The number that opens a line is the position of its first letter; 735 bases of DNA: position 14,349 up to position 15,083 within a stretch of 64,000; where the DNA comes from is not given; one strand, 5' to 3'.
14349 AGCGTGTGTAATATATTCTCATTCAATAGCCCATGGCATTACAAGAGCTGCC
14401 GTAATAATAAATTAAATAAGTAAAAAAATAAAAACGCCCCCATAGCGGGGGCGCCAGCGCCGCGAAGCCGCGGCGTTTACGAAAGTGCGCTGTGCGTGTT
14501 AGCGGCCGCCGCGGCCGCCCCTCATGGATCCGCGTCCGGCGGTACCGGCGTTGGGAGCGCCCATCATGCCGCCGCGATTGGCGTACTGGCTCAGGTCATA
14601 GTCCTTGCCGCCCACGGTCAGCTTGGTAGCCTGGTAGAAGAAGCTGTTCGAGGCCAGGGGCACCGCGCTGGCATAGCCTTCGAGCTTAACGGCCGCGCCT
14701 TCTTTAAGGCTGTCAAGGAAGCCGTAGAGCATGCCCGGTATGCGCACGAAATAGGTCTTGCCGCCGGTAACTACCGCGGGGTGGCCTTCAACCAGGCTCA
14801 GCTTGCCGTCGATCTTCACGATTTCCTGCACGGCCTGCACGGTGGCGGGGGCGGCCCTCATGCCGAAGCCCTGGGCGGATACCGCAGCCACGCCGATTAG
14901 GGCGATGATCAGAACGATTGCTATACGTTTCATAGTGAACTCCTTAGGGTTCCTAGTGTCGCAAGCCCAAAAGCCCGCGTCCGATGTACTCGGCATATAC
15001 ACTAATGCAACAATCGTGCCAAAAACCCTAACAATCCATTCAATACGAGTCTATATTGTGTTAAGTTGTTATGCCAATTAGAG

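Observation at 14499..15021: Near-consensus sigma-54 promoter driving a small secreted Gly/Arg-tailed protein beside an orphan sensor kinase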

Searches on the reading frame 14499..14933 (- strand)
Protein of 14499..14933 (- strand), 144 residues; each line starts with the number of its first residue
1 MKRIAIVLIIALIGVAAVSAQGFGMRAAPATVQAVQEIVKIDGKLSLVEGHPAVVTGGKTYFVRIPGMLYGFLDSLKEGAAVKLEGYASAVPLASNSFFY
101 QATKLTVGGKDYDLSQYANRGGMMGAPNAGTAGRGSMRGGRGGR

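Call 5: search_protein_families(library=pfam, proteins=[window:14499-14933:-], max_evalue=0.01)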
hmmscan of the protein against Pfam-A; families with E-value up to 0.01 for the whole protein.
window:14499-14933:- (144 aa): 0 families

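Call 7: find_homologous_proteins(query=window:14499-14933:-, max_evalue=0.001)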
Query window:14499-14933:- (144 aa): 91 proteins with E <= 0.001 among 166 candidates.
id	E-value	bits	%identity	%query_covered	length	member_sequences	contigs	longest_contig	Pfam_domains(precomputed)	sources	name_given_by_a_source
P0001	1.2e-77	276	91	92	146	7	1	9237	-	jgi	jgi:hypothetical protein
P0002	7.9e-60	219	80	81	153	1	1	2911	-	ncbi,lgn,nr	ncbi:MAG: hypothetical protein E4H20_11110 [Spirochaetales bacterium]|nr:MAG: hypothetical protein E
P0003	1.4e-53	199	76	83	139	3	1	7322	-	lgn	-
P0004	7.5e-52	193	71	88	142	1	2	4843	-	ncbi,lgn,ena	-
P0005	1.0e-50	189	70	99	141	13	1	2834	-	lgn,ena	-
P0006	1.9e-45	172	70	81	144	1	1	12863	-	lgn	-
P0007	1.7e-44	169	65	81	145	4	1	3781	-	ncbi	-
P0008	1.5e-42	163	61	84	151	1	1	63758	-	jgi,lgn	jgi:hypothetical protein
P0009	4.5e-42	161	63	83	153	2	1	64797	-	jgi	jgi:hypothetical protein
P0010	9.4e-42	160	59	84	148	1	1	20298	-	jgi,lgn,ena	-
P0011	1.0e-41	160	65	81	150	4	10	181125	-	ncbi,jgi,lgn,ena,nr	ncbi:MAG TPA: hypothetical protein P5298_04400 [Spirochaetia bacterium]|nr:hypothetical protein [Spi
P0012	1.6e-41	160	62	81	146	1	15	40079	-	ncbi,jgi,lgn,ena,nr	ncbi:MAG TPA: hypothetical protein PK179_05295 [Spirochaetales bacterium]|nr:hypothetical protein [S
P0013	3.8e-41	158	68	74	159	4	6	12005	-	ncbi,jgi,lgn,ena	-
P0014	4.3e-41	158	59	95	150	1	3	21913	-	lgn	-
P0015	8.4e-41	157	71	67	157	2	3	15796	-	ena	-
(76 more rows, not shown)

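Call 8: search_protein_families(library=ncbifam, proteins=[window:14499-14933:-], max_evalue=0.1)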
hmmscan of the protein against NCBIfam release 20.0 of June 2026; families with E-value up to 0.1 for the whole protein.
window:14499-14933:- (144 aa): 1 family
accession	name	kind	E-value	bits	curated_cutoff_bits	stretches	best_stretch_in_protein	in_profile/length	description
NF049866.1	outer_TDE1717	subfamily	0.016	15.2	135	1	1-28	1-29/210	TDE1717 family outer membrane beta-barrel protein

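Call 10: find_related_loci(query=A1, collection=genome_contigs, flank=10000)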
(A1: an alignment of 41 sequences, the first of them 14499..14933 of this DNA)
Query A1 (144 aa) in genome_contigs; peptide patterns used: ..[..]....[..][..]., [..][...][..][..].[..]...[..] (x = any residue, [..] = any of these).
248 stretches matched a pattern; 77 encode a relative of the query (tblastn E <= 1e-3); 77 distinct loci.
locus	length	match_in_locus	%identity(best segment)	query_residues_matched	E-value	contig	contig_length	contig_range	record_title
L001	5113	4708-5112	93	1-135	6e-79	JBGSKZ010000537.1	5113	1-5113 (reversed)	MAG: Treponematales bacterium isolate JTS-AC194 k141_2712469, whole genome shotgun sequence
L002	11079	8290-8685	93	1-132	2e-69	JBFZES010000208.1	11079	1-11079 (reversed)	MAG: Spirochaetaceae bacterium isolate PPR_0594 k121_5514353, whole genome shotgun sequence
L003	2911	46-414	80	1-117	6e-60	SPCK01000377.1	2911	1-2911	MAG: Spirochaetales bacterium isolate das_tool.maxbin2.98 k141_856222, whole genome shotgun sequence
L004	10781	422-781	76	1-120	8e-58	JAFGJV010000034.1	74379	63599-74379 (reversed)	MAG: Spirochaetales bacterium isolate Zod_Metabat.296 k87_7321683, whole genome shotgun sequence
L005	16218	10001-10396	72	1-137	3e-56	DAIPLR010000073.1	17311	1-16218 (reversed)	MAG TPA_asm: Spirochaetales bacterium isolate CTOTU29483 NODE_1895_length_17311_cov_8.311022, whole genome shotgun seque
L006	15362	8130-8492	65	1-117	6e-46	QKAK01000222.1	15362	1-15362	MAG: Spirochaetes bacterium isolate SZUA-370 scaffold_11461, whole genome shotgun sequence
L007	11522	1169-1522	62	1-117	7e-45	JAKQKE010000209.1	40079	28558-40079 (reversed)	MAG: Spirochaetota bacterium isolate USDV_maxbin.089 k141_1302103, whole genome shotgun sequence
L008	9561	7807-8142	63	1-115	6e-42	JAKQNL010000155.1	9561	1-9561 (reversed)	MAG: Spirochaetota bacterium isolate USDV_metabat.134 k141_779224, whole genome shotgun sequence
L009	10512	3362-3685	68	28-134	2e-41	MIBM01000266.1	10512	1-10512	MAG: Spirochaetes bacterium RIFOXYC1_FULL_54_7 rifoxyc1_full_scaffold_4682, whole genome shotgun sequence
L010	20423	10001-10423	52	1-134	1e-39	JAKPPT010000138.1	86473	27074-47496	MAG: Spirochaetota bacterium isolate JPNA_maxbin.144 k141_951734, whole genome shotgun sequence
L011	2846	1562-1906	62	1-116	4e-39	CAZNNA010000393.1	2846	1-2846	MAG TPA_asm: uncultured Treponemataceae bacterium isolate SRP278314_co2_181 genome assembly, contig: NODE_56219_length_2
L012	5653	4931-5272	64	1-116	6e-39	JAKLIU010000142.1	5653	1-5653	MAG: Spirochaetes bacterium isolate RA.bin94 RA.bin94_142, whole genome shotgun sequence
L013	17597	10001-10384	56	1-121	1e-38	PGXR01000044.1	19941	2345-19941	MAG: Spirochaetae bacterium HGW-Spirochaetae-7 08E140C01_z5_2013_Ig3399_v2_scaffold_2614, whole genome shotgun sequence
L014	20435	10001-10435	52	1-138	3e-38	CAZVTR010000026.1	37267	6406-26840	MAG TPA_asm: uncultured Treponemataceae bacterium isolate binchicken_co135_161 genome assembly, contig: NODE_2182_length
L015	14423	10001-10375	54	1-117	3e-35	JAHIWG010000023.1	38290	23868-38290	MAG: Spirochaetes bacterium isolate MM_PW_MetaG.mb.34 MM_PW_MetaG.mb.34_k141_91838, whole genome shotgun sequence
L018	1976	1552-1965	51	1-135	4e-33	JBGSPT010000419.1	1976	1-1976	MAG: Treponematales bacterium isolate JTS-AC310 k141_466378, whole genome shotgun sequence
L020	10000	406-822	54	1-134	5e-31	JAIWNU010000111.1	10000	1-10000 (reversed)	MAG: Treponema sp. isolate M74 contig-93_2927.0, whole genome shotgun sequence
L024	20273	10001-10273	60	37-126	1e-28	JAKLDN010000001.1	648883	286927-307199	MAG: Spirochaetes bacterium isolate RA.bin110 RA.bin110_1, whole genome shotgun sequence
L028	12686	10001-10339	53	1-116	5e-28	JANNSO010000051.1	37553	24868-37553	MAG: Spirochaetota bacterium isolate SOY_31_metabat_206 SOY_31_k141_2225347, whole genome shotgun sequence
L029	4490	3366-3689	54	20-126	4e-28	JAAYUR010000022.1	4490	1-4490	MAG: Treponema sp. isolate AS27yjCOA_177 22739_AS27, whole genome shotgun sequence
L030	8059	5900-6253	52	1-116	1e-26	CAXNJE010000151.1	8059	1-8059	MAG: Breznakiellaceae bacterium isolate MiH-14oct19-200 genome assembly, contig: MiH-14oct19-C19637, whole genome shotgu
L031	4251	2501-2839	49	1-115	9e-26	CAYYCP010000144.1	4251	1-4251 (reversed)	MAG TPA_asm: uncultured Spirochaetales bacterium isolate SRP167436_co1_347 genome assembly, contig: NODE_34724_length_42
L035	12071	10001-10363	51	1-116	8e-25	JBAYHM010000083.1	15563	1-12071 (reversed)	MAG: Treponemataceae bacterium isolate SO_2016_GW1_15 scaffold06525_OW334_2016, whole genome shotgun sequence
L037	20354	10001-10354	47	1-121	2e-24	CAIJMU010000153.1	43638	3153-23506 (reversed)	MAG: uncultured Spirochaetes bacterium isolate Ja_bin-4832 genome assembly, contig: bin-4832:153/193, whole genome shotg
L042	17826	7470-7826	50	1-116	6e-24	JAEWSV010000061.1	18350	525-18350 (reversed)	MAG: Spirochaetes bacterium isolate OH_SDB_12 k127_896558, whole genome shotgun sequence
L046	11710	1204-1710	36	1-137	1e-22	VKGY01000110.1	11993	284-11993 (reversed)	MAG: Spirochaetes bacterium isolate X1_MetaBAT.41 scaffold_4426, whole genome shotgun sequence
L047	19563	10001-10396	39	4-118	3e-21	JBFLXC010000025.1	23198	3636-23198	MAG: Spirochaetota bacterium isolate MAG048 MAG048_25, whole genome shotgun sequence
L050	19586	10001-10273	48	22-116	1e-19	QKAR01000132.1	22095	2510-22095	MAG: Spirochaetales bacterium isolate SZUA-377 scaffold_5785, whole genome shotgun sequence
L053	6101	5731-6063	43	1-112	1e-18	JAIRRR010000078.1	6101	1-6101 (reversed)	MAG: Treponema sp. isolate Ct408_bin124 k119_5632504, whole genome shotgun sequence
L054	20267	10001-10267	46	29-116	2e-18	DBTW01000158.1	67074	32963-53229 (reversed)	MAG TPA_asm: Spirochaetaceae bacterium UBA1306 UBA1306_contig_2406, whole genome shotgun sequence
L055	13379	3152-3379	53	37-112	2e-18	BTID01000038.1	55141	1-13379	MAG: Termitinemataceae bacterium Ta2F DNA, sequence038, whole genome shotgun sequence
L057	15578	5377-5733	39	1-114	9e-18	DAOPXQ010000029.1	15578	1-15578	MAG TPA_asm: Treponemataceae bacterium isolate AMR_MDS_1336 NODE_4063_length_15578_cov_5.126393, whole genome shotgun se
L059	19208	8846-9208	36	1-114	4e-17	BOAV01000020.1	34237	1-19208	Spirochaetia bacterium PG1894_110 DNA, sequence020, whole genome shotgun sequence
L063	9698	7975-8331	37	1-114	1e-14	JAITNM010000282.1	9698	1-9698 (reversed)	MAG: Treponema sp. isolate Po218_bin16 k119_3680090, whole genome shotgun sequence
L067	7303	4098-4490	36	1-127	3e-12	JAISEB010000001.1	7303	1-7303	MAG: Treponema sp. isolate Gx485_bin165 k119_4954363, whole genome shotgun sequence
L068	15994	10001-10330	35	1-123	4e-12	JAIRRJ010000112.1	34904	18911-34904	MAG: Treponema sp. isolate Crp329_bin9 k119_1445450, whole genome shotgun sequence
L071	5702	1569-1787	41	37-115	5e-11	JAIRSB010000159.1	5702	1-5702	MAG: Spirochaetaceae bacterium isolate Ct408_bin150 k119_1300945, whole genome shotgun sequence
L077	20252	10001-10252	35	39-115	5e-4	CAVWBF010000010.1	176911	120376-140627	MAG: uncultured Spirochaetota bacterium isolate MFD03726.bin.4.276 genome assembly, contig: contig_22871, whole genome s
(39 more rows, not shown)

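Call 17: search_protein_families(library=pfam, proteins=[L028:10475-11983:+, L031:197-991:+, L031:988-2364:+, L037:11770-13536:+, L053:4087-5529:-, L054:8224-9510:-, L063:5195-6502:+, L063:6521-7861:+, L077:10502-11866:+, L077:11863-13179:+], max_evalue=0.00001)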
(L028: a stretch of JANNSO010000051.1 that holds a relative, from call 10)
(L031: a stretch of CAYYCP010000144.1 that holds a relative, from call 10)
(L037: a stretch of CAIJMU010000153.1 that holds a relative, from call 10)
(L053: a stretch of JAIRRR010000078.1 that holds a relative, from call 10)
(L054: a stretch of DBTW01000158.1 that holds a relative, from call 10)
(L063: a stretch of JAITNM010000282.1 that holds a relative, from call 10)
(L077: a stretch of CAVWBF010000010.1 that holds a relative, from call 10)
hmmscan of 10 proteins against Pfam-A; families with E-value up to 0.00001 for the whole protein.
L028:10475-11983:+ (502 aa): 2 families
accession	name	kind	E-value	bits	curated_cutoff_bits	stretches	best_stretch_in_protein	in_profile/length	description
PF02518.31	HATPase_c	-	4.7e-16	59.6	26.4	1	386-490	4-109/111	Histidine kinase-, DNA gyrase B-, and HSP90-like ATPase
PF00512.31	HisKA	-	2.1e-09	37.7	26.9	1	265-326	3-57/66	His Kinase A (phospho-acceptor) domain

L031:197-991:+ (264 aa): 2 families
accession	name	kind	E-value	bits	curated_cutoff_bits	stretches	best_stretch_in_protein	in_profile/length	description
PF00072.30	Response_reg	-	4.8e-25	88.3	30.2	1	26-135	1-110/111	Response regulator receiver domain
PF00486.34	Trans_reg_C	-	6.9e-21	74.6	26.2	1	177-249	1-77/77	Transcriptional regulatory protein, C terminal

L031:988-2364:+ (458 aa): 2 families
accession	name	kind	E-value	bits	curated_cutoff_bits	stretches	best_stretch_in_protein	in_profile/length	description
PF02518.31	HATPase_c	-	6.2e-18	65.7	26.4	1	351-455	2-105/111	Histidine kinase-, DNA gyrase B-, and HSP90-like ATPase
PF00512.31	HisKA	-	1.1e-10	41.8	26.9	1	243-305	2-65/66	His Kinase A (phospho-acceptor) domain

L037:11770-13536:+ (588 aa): 5 families
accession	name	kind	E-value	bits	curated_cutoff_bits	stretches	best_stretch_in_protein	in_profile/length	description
PF00158.32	Sigma54_activat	-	3.4e-66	222.5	20.2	1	262-425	4-167/168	Sigma-54 interaction domain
PF00072.30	Response_reg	-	9.7e-28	97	30.2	1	96-205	1-110/111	Response regulator receiver domain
PF25601.1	AAA_lid_14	-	1.4e-17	63.7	27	1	431-498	1-70/87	AAA+ ATPase lid domain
PF14532.12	Sigma54_activ_2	-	1.8e-14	54.6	25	1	275-430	16-138/138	Sigma-54 interaction domain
PF02954.25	HTH_8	-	7.3e-06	26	22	0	542-583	1-42/42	Bacterial regulatory protein, Fis family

L053:4087-5529:- (480 aa): 2 families
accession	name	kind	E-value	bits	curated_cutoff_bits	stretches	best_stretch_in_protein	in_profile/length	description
PF02518.31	HATPase_c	-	9.7e-23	81.2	26.4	1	374-477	2-109/111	Histidine kinase-, DNA gyrase B-, and HSP90-like ATPase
PF00512.31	HisKA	-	5e-10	39.7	26.9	1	276-330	4-59/66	His Kinase A (phospho-acceptor) domain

L054:8224-9510:- (428 aa): 2 families
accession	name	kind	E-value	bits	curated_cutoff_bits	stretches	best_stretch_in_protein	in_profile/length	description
PF02518.31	HATPase_c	-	1.6e-21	77.2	26.4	1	316-425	2-110/111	Histidine kinase-, DNA gyrase B-, and HSP90-like ATPase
PF00512.31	HisKA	-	1.3e-07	32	26.9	1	218-276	3-62/66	His Kinase A (phospho-acceptor) domain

L063:5195-6502:+ (435 aa): 2 families
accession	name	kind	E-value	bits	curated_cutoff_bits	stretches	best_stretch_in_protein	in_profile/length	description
PF02518.31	HATPase_c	-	2.5e-22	79.8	26.4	1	325-429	2-109/111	Histidine kinase-, DNA gyrase B-, and HSP90-like ATPase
PF00512.31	HisKA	-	6e-09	36.3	26.9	1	228-284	4-62/66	His Kinase A (phospho-acceptor) domain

L063:6521-7861:+ (446 aa): 6 families
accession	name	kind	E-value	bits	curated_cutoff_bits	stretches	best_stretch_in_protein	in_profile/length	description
PF00158.32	Sigma54_activat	-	8.1e-68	227.8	20.2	1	138-303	2-167/168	Sigma-54 interaction domain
PF00072.30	Response_reg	-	5.1e-28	97.9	30.2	1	3-111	1-109/111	Response regulator receiver domain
PF14532.12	Sigma54_activ_2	-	2.3e-23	83.4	25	1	138-308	1-138/138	Sigma-54 interaction domain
PF25601.1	AAA_lid_14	-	6.1e-18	64.9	27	1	309-376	1-72/87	AAA+ ATPase lid domain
PF02954.25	HTH_8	-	2.2e-16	59.7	22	1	404-444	2-42/42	Bacterial regulatory protein, Fis family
PF18024.7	HTH_50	-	1.7e-07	31.3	27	1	404-446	8-49/50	Helix-turn-helix domain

L077:10502-11866:+ (454 aa): 2 families
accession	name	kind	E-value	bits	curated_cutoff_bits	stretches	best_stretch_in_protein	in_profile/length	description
PF02518.31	HATPase_c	-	2.2e-21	76.8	26.4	1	344-451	2-110/111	Histidine kinase-, DNA gyrase B-, and HSP90-like ATPase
PF00512.31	HisKA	-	6.3e-10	39.4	26.9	1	244-297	3-57/66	His Kinase A (phospho-acceptor) domain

L077:11863-13179:+ (438 aa): 6 families
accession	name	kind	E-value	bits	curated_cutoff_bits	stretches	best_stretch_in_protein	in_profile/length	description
PF00158.32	Sigma54_activat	-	6.4e-71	237.9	20.2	1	138-303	2-167/168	Sigma-54 interaction domain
PF00072.30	Response_reg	-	1.1e-33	116.2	30.2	1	3-112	1-110/111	Response regulator receiver domain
PF25601.1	AAA_lid_14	-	2.9e-25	88.3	27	1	309-387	1-79/87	AAA+ ATPase lid domain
PF14532.12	Sigma54_activ_2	-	3.8e-20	73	25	1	138-308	1-138/138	Sigma-54 interaction domain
PF02954.25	HTH_8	-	1.7e-16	60.1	22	1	394-433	2-41/42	Bacterial regulatory protein, Fis family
PF07728.20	AAA_5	-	3.4e-07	30.8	22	1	161-281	2-125/139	AAA domain (dynein-related subfamily)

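Call 18: search_protein_families(library=pfam, proteins=[L030:4021-5433:+, L042:5570-7180:+, L067:2439-3761:+, L024:10863-12206:-, L046:3165-4499:-, L006:8673-10004:+, L047:8697-9656:-, L018:345-1220:+, L010:8733-9869:+, L024:7782-9542:+], max_evalue=0.00001)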
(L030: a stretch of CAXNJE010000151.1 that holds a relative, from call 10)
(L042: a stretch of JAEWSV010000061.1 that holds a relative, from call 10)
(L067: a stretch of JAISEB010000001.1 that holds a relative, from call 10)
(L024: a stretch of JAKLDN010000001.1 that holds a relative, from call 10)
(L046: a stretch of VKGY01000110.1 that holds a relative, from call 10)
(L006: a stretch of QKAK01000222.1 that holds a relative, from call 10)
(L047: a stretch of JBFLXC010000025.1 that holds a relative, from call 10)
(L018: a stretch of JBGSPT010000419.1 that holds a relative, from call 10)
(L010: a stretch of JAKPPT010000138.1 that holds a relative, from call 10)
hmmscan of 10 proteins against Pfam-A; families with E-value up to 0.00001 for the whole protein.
L030:4021-5433:+ (470 aa): 1 family
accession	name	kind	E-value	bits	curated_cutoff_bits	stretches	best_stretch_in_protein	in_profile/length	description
PF09861.14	Lar_N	-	7.7e-07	29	23.3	1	61-209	53-194/204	Lactate racemase N-terminal domain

L042:5570-7180:+ (536 aa): 1 family
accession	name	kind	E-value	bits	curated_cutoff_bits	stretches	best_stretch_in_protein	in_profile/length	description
PF09861.14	Lar_N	-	1.9e-06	27.7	23.3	1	124-280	48-194/204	Lactate racemase N-terminal domain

L067:2439-3761:+ (440 aa): 1 family
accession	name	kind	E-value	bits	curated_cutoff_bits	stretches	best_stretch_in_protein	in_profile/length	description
PF09861.14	Lar_N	-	1.5e-06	28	23.3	1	43-187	57-194/204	Lactate racemase N-terminal domain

L024:10863-12206:- (447 aa): 5 families
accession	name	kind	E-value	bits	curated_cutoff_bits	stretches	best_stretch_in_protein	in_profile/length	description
PF00448.28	SRP54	-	2.2e-71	240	22.7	1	102-296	2-196/196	SRP54-type protein, GTPase domain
PF02978.25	SRP_SPB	-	1.9e-30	105.5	27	1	328-424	2-91/91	Signal peptide binding domain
PF02881.24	SRP54_N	-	6.3e-18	65.2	22.4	1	5-82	1-75/75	SRP54-type protein, helical bundle domain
PF01656.29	CbiA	-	4.6e-07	30.3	25.4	1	111-255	9-88/125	CobQ/CobB/MinD/ParA nucleotide binding domain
PF13401.12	AAA_22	-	3.1e-06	28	27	1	103-211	7-110/130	AAA domain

L046:3165-4499:- (444 aa): 7 families
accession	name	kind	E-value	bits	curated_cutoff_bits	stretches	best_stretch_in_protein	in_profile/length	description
PF00448.28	SRP54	-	9.1e-71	238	22.7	1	102-295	2-196/196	SRP54-type protein, GTPase domain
PF02978.25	SRP_SPB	-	1.3e-30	106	27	1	326-423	1-91/91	Signal peptide binding domain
PF02881.24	SRP54_N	-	4.1e-17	62.6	22.4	1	6-81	2-74/75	SRP54-type protein, helical bundle domain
PF01656.29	CbiA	-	3e-07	30.9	25.4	1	111-254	9-88/125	CobQ/CobB/MinD/ParA nucleotide binding domain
PF13401.12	AAA_22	-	5.9e-07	30.3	27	1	100-218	4-120/130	AAA domain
PF13614.12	AAA_31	-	1.7e-06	28.6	27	0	111-138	12-39/177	AAA domain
PF13481.12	AAA_25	-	9.7e-06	25.8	27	0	91-223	22-152/195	AAA domain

L006:8673-10004:+ (443 aa): 3 families
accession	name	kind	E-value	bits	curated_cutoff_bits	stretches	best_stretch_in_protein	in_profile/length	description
PF00156.33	Pribosyltran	-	6.4e-23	81.2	26.3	1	234-351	5-124/158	Phosphoribosyl transferase domain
PF13793.12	Pribosyltran_N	-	9e-23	80.8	25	1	106-211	26-117/117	N-terminal domain of ribose phosphate pyrophosphokinase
PF14572.12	Pribosyl_synth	-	4.3e-09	37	27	1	305-415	74-181/184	Phosphoribosyl synthetase-associated domain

L047:8697-9656:- (319 aa): 0 families

L018:345-1220:+ (291 aa): 2 families
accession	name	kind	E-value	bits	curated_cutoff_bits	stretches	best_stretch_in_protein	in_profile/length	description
PF00950.22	ABC-3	-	4.3e-58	197.3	20.1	1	13-271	3-255/258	ABC 3 transport family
PF01032.23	FecCD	-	4.4e-06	26.4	26.5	1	45-268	77-306/311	FecCD transport family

L010:8733-9869:+ (378 aa): 1 family
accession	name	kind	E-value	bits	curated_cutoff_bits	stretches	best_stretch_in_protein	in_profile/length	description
PF09243.16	Rsm22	-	1.3e-11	44.9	23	1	55-326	4-248/275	Mitochondrial small ribosomal subunit Rsm22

L024:7782-9542:+ (586 aa): 1 family
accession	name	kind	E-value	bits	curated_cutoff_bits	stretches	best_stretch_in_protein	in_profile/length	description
PF00950.22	ABC-3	-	2.7e-56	191.4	20.1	1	308-565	3-254/258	ABC 3 transport family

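Call 24: predict_structure(alignment_id=A1)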
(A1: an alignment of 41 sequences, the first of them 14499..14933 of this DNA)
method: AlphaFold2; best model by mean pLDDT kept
length: 144 residues; sequences in the alignment: 41
mean_pLDDT: 76.4   pTM: 0.59
mean pLDDT of the five models: 76.4, 75.4, 74.2, 73.0, 72.9
residues with pLDDT >= 90: 70; 70-90: 15; 50-70: 35; < 50: 24
segments of 3 or more residues with pLDDT < 50: 20-26, 123-137
pLDDT, mean of each block of 10 residues (from residue 1): 53 51 51 78 96 96 91 93 96 94 96 85 48 49 57
secondary structure, 60 per line:
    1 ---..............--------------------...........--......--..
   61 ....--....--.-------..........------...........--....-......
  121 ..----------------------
elements in order: H4-17 E38-48 E51-56 E59-64 E81-90 E97-107 E110-113 H115-122

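Call 31: search_solved_structures(query=A1, max_evalue=10)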
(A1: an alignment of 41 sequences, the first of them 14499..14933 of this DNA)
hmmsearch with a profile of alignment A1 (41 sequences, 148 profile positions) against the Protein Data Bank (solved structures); distinct sequences matched with E-value up to 10: 4.
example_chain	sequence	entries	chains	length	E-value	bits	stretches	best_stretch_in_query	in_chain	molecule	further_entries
8yts_A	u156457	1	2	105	0.18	14.7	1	1-70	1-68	Cytochrome C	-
3h94_A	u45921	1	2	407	0.94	12.3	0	31-77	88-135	Cation efflux system protein cusB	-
3ne5_B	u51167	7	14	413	0.97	12.3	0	31-77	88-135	Cation efflux system protein cusB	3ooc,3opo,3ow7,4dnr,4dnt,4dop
6bdc_A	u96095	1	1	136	1.1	12.1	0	103-132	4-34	Hcp1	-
